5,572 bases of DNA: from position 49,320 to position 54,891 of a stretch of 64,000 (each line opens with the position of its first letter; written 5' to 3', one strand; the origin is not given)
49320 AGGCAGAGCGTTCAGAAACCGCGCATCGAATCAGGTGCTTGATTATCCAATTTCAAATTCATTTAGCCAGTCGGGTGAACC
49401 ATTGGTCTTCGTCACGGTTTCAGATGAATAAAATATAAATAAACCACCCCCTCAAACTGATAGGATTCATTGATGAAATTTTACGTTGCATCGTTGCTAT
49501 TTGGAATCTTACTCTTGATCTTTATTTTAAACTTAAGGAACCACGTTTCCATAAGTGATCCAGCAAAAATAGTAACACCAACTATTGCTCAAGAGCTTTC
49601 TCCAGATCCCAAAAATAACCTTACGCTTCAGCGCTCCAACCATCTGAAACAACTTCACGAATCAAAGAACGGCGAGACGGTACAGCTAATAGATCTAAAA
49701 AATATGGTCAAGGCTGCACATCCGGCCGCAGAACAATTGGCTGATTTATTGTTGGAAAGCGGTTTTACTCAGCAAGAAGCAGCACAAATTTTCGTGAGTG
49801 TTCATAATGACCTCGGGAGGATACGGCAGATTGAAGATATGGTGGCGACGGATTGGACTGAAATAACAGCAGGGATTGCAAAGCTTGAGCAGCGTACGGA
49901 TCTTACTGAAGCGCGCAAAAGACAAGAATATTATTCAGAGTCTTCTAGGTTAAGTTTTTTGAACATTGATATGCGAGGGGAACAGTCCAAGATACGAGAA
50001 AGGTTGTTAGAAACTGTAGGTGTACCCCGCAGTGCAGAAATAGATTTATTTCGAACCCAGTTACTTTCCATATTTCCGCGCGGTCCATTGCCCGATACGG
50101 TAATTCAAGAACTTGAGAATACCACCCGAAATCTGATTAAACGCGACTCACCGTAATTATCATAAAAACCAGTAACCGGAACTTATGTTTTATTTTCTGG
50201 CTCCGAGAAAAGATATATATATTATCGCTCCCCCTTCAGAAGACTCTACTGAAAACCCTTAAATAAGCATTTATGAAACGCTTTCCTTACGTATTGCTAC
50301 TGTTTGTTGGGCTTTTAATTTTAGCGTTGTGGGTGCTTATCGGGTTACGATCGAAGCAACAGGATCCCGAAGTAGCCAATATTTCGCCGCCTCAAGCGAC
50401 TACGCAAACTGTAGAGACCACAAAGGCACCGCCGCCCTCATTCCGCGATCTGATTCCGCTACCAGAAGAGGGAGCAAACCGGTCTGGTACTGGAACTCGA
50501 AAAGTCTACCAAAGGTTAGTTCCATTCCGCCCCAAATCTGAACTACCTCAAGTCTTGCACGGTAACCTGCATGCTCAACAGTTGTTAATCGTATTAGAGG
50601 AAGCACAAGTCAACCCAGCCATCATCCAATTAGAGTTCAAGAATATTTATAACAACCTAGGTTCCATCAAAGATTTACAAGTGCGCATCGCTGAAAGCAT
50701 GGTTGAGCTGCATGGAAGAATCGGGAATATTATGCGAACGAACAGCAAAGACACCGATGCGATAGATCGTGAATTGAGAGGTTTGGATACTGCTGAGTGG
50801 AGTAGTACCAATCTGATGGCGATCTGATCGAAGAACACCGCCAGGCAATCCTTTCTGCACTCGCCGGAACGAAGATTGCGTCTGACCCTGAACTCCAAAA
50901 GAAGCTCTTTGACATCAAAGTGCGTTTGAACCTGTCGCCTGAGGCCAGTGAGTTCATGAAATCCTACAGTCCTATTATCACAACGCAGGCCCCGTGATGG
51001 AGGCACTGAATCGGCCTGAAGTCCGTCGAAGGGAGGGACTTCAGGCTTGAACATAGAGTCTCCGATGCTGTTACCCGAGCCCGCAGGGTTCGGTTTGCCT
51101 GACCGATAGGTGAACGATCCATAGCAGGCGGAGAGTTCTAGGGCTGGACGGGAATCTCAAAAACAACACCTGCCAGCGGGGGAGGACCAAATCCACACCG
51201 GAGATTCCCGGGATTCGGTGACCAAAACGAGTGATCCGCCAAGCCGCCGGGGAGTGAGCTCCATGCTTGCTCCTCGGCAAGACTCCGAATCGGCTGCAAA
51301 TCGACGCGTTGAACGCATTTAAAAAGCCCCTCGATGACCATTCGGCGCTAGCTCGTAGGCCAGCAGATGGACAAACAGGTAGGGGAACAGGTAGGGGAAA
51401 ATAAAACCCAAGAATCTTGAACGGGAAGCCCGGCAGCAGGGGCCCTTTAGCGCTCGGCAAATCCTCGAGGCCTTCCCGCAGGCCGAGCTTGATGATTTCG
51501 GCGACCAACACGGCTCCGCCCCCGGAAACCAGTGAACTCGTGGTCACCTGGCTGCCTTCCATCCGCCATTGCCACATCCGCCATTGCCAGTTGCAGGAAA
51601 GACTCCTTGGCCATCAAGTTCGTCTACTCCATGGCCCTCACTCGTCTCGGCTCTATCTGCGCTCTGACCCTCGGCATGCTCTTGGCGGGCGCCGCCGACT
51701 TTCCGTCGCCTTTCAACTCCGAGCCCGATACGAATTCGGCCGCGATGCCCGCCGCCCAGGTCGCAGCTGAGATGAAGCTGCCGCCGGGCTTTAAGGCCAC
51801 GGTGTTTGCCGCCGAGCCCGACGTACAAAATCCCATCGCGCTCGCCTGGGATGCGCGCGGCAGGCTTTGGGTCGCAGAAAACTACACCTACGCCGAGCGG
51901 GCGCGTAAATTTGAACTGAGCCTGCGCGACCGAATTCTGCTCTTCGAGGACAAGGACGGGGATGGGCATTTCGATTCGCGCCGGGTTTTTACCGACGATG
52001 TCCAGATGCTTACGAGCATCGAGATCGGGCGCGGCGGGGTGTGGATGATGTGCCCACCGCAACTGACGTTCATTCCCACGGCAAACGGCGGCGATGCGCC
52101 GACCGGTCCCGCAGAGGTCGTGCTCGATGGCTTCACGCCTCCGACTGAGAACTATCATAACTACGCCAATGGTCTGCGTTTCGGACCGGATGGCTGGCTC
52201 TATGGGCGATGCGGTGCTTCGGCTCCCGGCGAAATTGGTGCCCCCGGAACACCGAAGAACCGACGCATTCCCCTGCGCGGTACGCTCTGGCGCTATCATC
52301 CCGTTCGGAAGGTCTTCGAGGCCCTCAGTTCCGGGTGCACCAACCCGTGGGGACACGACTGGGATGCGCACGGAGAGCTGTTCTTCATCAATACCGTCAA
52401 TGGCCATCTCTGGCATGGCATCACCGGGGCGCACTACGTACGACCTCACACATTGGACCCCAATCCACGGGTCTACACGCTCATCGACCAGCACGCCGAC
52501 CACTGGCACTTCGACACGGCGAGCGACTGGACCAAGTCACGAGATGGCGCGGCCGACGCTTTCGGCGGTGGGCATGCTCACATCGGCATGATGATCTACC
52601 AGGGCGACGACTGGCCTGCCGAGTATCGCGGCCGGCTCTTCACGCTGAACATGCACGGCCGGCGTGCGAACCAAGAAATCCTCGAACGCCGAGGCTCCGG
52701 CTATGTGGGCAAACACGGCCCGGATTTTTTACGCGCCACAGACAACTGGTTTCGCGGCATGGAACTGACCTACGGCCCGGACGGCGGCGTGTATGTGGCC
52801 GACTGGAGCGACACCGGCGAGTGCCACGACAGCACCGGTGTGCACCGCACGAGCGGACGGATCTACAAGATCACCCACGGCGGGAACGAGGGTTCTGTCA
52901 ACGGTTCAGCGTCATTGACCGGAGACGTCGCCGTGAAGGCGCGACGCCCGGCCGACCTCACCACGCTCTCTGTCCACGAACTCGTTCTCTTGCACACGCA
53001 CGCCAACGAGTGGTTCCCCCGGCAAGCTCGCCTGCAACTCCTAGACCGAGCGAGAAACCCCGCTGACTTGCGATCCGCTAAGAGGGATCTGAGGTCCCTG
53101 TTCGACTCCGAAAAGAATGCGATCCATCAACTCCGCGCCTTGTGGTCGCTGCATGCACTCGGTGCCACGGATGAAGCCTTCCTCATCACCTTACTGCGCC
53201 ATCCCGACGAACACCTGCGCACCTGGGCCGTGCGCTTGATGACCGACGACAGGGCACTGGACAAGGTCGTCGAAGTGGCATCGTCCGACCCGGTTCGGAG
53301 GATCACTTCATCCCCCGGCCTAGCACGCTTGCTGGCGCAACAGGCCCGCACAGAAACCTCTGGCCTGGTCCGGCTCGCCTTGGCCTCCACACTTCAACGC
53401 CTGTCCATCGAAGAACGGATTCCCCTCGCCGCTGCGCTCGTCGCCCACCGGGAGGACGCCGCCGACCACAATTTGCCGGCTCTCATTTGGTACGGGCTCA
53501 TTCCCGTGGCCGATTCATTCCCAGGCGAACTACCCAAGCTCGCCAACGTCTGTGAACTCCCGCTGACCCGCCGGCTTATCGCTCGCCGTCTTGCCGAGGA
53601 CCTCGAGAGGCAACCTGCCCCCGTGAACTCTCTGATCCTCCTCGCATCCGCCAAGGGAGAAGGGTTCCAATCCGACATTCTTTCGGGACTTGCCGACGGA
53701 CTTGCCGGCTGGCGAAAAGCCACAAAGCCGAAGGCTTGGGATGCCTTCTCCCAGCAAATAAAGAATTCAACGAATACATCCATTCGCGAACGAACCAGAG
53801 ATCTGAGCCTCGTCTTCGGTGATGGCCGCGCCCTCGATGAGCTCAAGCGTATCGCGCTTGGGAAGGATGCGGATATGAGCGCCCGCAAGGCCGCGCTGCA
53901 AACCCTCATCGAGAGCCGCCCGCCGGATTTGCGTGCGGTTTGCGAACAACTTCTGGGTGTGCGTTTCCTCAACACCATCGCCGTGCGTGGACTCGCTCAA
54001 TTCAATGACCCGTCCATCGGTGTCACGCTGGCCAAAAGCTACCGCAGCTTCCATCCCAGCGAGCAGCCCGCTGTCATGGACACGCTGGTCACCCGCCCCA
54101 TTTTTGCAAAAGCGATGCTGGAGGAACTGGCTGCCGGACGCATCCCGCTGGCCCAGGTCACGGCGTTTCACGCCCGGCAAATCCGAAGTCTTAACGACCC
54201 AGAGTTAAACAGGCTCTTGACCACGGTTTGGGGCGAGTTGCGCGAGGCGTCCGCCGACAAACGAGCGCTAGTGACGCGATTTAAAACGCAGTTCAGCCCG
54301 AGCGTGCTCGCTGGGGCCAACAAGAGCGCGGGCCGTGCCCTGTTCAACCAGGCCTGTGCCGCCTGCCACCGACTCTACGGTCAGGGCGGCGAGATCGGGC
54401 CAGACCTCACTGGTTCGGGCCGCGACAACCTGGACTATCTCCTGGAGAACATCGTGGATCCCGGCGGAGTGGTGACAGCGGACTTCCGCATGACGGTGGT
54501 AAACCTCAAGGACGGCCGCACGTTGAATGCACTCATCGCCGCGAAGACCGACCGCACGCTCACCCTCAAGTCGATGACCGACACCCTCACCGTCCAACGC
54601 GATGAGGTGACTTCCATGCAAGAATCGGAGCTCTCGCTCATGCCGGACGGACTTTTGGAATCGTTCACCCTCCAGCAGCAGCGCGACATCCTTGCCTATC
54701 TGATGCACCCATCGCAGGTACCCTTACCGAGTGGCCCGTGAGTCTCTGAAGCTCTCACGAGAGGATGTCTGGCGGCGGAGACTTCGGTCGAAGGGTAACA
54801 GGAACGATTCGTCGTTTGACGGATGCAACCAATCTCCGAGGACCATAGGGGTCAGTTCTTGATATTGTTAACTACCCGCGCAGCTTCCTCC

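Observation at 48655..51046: AT-rich island of about 2.2 kb with three orphan envelope proteins, inserted between GC-rich core genes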

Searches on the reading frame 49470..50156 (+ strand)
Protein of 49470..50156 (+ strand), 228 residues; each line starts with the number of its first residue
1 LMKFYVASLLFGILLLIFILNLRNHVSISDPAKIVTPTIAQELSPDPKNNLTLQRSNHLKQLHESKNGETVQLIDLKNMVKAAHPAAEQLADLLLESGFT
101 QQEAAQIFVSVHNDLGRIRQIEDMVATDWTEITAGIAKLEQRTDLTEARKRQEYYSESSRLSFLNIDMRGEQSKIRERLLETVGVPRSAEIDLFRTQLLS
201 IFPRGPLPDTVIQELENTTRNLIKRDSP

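Call 6: search_protein_families(library=ncbifam, proteins=[window:49470-50156:+], max_evalue=1)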
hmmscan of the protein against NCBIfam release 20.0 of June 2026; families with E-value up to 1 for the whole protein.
window:49470-50156:+ (228 aa): 1 family
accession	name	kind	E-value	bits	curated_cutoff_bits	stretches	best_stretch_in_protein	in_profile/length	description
NF010494.0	PRK13913.1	equivalog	0.11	12.4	192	1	56-138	48-133/220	3-methyladenine DNA glycosylase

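Call 8: search_protein_families(library=pfam, proteins=[window:49470-50156:+], max_evalue=1)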
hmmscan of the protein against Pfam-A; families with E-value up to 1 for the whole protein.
window:49470-50156:+ (228 aa): 1 family
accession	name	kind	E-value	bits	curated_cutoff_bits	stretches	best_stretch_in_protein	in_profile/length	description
PF01865.21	PhoU_div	-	0.051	13.4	24.4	1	111-166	127-184/214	Protein of unknown function DUF47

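Call 25: find_homologous_proteins(query=window:49470-50156:+, max_evalue=0.01)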
Query window:49470-50156:+ (228 aa): 7 proteins with E <= 0.01 among 598 candidates.
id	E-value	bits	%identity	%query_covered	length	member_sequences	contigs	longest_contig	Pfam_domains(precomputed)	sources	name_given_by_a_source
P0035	7.4e-135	465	96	100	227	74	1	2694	-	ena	-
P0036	1.8e-108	379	79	100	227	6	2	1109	-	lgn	-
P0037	2.2e-108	379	79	100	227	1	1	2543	-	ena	-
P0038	4.7e-106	371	78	100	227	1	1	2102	-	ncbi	-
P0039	6.1e-106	371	78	100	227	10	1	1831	-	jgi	jgi:hypothetical protein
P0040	1.4e-84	301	96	66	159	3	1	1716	-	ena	-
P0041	1.4e-64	235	53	100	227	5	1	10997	-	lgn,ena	-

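Call 44: search_protein_families(library=padloc, proteins=[window:49470-50156:+], max_evalue=1)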
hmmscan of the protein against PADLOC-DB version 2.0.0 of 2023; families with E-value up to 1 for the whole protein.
window:49470-50156:+ (228 aa): 0 families

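Call 45: search_protein_families(library=phrogs, proteins=[window:49470-50156:+], max_evalue=1)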
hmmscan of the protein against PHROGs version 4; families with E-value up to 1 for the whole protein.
window:49470-50156:+ (228 aa): 1 family
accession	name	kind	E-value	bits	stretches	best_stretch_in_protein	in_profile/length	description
phrog_3973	-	unknown function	0.16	13.3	1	126-167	19-57/70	-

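Call 56: search_solved_structures(query=A4, max_evalue=10)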
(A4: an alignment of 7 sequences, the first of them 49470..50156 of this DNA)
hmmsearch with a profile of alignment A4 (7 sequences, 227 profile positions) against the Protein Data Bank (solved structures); distinct sequences matched with E-value up to 10: 2.
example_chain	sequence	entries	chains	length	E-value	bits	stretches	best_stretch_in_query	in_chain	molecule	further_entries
8cdp_B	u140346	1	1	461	1.2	11.9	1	70-139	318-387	Mitochondrial guide RNA binding complex subunit 2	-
8fn4_2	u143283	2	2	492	1.3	11.8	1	70-139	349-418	RNA-editing substrate-binding complex protein 2 (RESC2)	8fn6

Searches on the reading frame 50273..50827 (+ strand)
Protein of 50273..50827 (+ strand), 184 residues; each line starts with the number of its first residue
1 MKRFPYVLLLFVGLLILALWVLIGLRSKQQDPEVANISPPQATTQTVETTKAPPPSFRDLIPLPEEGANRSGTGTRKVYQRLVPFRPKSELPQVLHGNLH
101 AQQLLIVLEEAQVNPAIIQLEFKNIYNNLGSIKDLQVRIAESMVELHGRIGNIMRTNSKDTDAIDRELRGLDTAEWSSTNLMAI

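Call 6: search_protein_families(library=ncbifam, proteins=[window:50273-50827:+], max_evalue=1)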
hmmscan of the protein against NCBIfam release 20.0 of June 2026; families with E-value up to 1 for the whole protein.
window:50273-50827:+ (184 aa): 0 families

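Call 8: search_protein_families(library=pfam, proteins=[window:50273-50827:+], max_evalue=1)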
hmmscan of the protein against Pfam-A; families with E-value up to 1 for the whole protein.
window:50273-50827:+ (184 aa): 2 families
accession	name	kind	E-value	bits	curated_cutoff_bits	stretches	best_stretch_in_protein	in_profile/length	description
PF11837.13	INV_N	-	0.071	14.1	27.8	1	7-43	26-64/109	Beta-fructofuranosidase, N-terminal domain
PF07584.16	BatA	-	0.085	13.7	25.9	1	1-49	1-50/77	Aerotolerance regulator N-terminal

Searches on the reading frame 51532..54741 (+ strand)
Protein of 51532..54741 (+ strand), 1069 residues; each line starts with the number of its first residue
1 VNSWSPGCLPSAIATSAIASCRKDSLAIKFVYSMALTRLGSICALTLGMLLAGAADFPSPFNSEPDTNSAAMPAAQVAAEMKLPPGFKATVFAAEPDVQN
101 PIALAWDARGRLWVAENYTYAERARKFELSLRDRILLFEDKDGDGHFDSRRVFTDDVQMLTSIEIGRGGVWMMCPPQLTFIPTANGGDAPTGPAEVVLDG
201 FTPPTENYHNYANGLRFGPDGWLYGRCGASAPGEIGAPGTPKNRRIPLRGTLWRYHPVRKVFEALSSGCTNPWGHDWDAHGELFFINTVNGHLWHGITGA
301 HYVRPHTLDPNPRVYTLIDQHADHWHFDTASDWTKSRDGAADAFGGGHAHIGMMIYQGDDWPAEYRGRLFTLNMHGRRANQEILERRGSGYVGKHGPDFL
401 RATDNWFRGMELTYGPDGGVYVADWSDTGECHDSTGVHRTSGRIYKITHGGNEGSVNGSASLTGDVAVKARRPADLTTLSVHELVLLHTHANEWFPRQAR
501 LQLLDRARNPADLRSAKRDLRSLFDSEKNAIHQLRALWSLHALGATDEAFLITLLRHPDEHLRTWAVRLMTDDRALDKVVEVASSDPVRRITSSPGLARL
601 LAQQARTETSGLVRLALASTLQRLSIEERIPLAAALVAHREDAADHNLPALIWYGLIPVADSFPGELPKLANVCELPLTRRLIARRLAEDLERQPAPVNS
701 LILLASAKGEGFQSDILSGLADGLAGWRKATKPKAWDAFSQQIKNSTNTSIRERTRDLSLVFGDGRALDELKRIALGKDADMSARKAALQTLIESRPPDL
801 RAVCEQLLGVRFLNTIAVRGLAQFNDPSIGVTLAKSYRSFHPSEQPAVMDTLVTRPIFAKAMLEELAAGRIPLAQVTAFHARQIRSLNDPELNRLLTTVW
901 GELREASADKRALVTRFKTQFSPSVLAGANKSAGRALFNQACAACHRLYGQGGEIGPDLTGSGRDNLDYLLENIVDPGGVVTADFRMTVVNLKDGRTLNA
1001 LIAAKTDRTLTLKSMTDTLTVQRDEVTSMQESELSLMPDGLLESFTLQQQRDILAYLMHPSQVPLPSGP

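Call 6: search_protein_families(library=ncbifam, proteins=[window:51532-54741:+], max_evalue=1)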
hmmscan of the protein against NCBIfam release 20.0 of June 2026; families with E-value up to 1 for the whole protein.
window:51532-54741:+ (1069 aa): 11 families
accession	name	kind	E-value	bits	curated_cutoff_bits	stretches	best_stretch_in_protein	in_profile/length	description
TIGR02604.1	Piru_Ver_Nterm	subfamily_domain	9.7e-117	390.4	122.2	1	86-449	1-365/367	PVC-type heme-binding CxxCH protein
TIGR02603.1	CxxCH_TIGR02603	domain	1.1e-34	119.3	68.15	1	930-1058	2-132/134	putative heme-binding domain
NF033206.1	ScyE_fam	subfamily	3.5e-09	36.7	80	2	411-505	12-101/333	ScyD/ScyE family protein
NF050122.1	bc1_QcrC_actin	exception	7.8e-07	28.6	200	2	930-969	40-79/253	cytochrome bc1 complex diheme cytochrome c subunit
TIGR04485.1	thiosulf_SoxX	equivalog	0.0006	20.5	61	1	941-982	4-50/78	sulfur oxidation c-type cytochrome SoxX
TIGR04494.1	c550_PedF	equivalog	0.0041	17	122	1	934-960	54-80/133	cytochrome c-550 PedF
NF045930.1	Cytc6PetJCyano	equivalog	0.038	13.9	135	1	914-947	12-44/110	cytochrome c6 PetJ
NF045774.1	cytochro_C551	exception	0.071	13.1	118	1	929-976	37-83/110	cytochrome c551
NF045773.1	cytochro_C550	exception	0.18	11.8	125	1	931-978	49-95/118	cytochrome c550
NF040971.1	cytc_ExtS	equivalog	0.18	11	100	1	931-1007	78-153/262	selenite/tellurite reduction operon c-type cytochrome lipoprotein ExtS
TIGR03045.1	PS_II_C550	equivalog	0.2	11.3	177.75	1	923-947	43-67/159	photosystem II cytochrome c-550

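Call 8: search_protein_families(library=pfam, proteins=[window:51532-54741:+], max_evalue=1)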
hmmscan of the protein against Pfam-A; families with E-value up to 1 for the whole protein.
window:51532-54741:+ (1069 aa): 7 families
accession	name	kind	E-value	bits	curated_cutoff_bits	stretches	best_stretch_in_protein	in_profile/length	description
PF23500.1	DUF7133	-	4.1e-65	221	27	1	78-428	6-350/385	Domain of unknown function (DUF7133)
PF00034.26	Cytochrom_C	-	1.6e-05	26.6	21.3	1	933-965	3-36/90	Cytochrome c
PF13442.11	Cytochrome_CBB3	-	6.4e-05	23.6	27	1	930-969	2-36/68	Cytochrome C oxidase, cbb3-type, subunit III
PF13646.12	HEAT_2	-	0.0026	18.4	27.7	1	521-590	5-78/88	HEAT repeats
PF07704.17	PSK_trans_fac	-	0.13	13.7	28.3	1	597-645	13-61/82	Rv0623-like transcription factor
PF01436.27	NHL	-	0.21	12.2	20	0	412-426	7-20/28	NHL repeat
PF06474.18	LPAM_MltD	-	0.95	10.1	24.8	1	33-53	11-31/34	MltD lipid attachment motif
